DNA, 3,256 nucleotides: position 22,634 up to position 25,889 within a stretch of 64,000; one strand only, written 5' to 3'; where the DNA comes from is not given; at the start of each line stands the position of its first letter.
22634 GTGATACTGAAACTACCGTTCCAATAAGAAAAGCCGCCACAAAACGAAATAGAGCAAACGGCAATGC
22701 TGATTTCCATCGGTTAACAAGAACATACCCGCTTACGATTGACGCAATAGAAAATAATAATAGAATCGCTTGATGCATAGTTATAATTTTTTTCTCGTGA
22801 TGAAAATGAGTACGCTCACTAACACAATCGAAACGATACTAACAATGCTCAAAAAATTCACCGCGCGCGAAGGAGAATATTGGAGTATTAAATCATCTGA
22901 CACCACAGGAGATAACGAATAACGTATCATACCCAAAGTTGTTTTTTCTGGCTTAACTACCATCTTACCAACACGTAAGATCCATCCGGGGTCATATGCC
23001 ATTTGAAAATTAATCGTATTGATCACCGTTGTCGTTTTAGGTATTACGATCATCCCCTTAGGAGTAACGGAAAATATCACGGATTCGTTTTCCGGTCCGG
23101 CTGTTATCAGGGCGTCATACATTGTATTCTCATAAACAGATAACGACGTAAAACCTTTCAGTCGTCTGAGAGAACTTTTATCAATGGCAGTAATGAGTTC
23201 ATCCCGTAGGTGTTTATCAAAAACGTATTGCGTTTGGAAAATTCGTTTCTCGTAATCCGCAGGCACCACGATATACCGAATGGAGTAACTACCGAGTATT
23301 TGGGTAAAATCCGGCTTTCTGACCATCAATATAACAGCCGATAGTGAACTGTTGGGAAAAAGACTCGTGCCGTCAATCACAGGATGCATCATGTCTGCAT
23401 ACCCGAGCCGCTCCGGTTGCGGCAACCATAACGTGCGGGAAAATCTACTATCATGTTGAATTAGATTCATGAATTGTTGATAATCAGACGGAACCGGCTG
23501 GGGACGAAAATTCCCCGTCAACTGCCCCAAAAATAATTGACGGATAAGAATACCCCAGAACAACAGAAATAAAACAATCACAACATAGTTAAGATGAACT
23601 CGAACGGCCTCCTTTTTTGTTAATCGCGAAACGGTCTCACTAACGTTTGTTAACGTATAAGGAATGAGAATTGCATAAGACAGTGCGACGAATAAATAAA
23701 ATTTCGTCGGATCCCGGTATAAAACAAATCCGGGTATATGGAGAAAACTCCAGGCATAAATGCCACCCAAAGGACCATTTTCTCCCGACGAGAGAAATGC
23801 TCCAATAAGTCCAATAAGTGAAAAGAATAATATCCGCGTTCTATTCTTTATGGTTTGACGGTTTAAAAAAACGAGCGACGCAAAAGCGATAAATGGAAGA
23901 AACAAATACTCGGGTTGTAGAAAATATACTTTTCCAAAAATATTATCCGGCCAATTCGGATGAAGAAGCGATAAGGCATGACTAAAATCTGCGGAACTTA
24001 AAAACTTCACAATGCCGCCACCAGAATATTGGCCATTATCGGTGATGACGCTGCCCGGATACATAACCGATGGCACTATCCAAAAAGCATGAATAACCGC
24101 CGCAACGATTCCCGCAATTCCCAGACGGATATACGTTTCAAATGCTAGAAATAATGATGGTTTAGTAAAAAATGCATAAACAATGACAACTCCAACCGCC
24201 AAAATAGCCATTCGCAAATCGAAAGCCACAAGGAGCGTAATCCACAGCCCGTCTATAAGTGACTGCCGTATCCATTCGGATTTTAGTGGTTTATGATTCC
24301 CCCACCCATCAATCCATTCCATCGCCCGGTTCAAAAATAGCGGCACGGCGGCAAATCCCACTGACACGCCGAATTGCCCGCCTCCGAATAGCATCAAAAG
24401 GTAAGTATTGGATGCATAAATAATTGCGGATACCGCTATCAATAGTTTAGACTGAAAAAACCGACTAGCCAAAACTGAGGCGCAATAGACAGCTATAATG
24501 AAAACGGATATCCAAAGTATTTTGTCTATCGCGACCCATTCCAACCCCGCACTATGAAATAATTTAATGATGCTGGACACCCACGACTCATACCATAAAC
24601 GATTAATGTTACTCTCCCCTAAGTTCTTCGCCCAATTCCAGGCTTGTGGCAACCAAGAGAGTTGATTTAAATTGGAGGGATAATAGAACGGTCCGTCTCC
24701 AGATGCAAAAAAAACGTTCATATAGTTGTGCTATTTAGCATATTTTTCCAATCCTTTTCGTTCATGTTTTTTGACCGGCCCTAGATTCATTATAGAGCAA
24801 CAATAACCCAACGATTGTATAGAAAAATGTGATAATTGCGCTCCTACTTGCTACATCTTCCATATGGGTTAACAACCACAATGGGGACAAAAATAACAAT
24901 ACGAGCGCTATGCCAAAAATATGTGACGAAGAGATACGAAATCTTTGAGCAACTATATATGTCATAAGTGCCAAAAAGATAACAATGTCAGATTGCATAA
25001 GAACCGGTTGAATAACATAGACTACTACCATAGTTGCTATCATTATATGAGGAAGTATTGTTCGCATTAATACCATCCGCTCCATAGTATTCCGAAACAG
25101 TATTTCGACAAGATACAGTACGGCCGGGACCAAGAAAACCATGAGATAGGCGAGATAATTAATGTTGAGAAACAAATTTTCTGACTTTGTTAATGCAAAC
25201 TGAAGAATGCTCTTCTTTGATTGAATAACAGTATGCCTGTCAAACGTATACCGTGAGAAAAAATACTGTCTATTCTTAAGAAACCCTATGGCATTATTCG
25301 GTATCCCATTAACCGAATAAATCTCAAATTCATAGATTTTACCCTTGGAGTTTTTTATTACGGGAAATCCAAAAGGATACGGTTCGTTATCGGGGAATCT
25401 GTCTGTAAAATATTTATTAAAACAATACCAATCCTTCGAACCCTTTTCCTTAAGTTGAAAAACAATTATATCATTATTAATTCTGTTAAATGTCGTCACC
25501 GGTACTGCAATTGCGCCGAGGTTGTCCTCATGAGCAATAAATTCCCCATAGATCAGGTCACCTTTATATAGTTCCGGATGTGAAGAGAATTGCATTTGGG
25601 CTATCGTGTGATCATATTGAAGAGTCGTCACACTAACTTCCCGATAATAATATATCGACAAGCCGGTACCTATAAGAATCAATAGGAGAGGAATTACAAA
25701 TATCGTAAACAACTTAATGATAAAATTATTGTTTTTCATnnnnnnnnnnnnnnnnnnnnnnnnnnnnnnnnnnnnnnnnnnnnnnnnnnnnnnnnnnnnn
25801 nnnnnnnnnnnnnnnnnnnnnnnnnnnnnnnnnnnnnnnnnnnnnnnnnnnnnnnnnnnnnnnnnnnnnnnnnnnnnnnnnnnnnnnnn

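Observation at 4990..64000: Roughly 59-kb uninterrupted, single-strand glycan-assembly supercluster of more than 50 genes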

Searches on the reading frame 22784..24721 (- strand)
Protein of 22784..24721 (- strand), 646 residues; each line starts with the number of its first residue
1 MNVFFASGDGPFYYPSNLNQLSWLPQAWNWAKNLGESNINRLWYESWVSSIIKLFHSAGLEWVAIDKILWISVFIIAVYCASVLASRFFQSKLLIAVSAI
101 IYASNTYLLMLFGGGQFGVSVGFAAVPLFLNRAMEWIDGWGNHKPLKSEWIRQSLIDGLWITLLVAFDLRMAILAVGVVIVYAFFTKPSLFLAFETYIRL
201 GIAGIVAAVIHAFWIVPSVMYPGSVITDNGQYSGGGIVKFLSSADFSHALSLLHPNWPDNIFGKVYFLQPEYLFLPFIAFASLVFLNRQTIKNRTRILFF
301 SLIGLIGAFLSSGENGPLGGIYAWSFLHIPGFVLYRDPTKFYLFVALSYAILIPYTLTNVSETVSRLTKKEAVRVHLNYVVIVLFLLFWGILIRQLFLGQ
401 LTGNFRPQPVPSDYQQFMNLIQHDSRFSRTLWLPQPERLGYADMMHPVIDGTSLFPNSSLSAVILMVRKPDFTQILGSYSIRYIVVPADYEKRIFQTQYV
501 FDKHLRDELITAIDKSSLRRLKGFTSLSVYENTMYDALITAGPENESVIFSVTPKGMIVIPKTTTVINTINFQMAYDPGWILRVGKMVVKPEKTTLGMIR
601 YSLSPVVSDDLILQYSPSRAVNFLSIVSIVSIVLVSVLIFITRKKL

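Call 4: search_protein_families(library=pfam, proteins=[window:22784-24721:-], max_evalue=0.001)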
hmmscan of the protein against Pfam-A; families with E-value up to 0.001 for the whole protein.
window:22784-24721:- (646 aa): 0 families

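Call 13: search_protein_families(library=pfam, proteins=[window:22784-24721:-], max_evalue=1)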
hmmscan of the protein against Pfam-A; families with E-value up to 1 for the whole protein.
window:22784-24721:- (646 aa): 1 family
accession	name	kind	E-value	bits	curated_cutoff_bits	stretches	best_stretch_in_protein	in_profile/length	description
PF11847.13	GT-C_AftD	-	0.0045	15.4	26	1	278-436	278-436/661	Alpha-(1->3)-arabinofuranosyltransferase, N-terminal GT-C domain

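Call 15: search_protein_families(library=ncbifam, proteins=[window:22784-24721:-], max_evalue=0.1)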
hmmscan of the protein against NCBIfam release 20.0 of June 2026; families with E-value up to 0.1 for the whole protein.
window:22784-24721:- (646 aa): 1 family
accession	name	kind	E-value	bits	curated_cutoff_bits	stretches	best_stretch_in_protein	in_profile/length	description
NF053599.1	transp_MmpA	equivalog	4.2e-07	28.9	210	1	275-451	258-417/543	MmpA family trehalose lipid delivery protein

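Call 20: search_solved_structures(query=window:22784-24721:-, max_evalue=1)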
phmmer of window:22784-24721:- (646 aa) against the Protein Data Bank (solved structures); distinct sequences matched with E-value up to 1: 0.

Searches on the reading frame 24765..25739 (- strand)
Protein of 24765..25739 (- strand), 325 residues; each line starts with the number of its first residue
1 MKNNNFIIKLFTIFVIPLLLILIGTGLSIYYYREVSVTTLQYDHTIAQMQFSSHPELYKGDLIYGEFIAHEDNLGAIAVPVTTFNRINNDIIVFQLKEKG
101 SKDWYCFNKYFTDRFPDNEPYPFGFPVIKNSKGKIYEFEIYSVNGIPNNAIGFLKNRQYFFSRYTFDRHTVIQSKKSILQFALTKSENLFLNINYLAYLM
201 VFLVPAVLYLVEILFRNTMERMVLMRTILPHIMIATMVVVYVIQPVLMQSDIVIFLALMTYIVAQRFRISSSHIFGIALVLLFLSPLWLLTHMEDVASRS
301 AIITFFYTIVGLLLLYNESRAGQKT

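Call 5: search_protein_families(library=pfam, proteins=[window:24765-25739:-], max_evalue=0.001)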
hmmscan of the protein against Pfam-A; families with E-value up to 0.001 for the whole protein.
window:24765-25739:- (325 aa): 0 families

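Call 13: search_protein_families(library=pfam, proteins=[window:24765-25739:-], max_evalue=1)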
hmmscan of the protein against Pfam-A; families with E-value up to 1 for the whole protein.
window:24765-25739:- (325 aa): 0 families

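Call 15: search_protein_families(library=ncbifam, proteins=[window:24765-25739:-], max_evalue=0.1)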
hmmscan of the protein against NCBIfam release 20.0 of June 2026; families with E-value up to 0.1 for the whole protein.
window:24765-25739:- (325 aa): 0 families
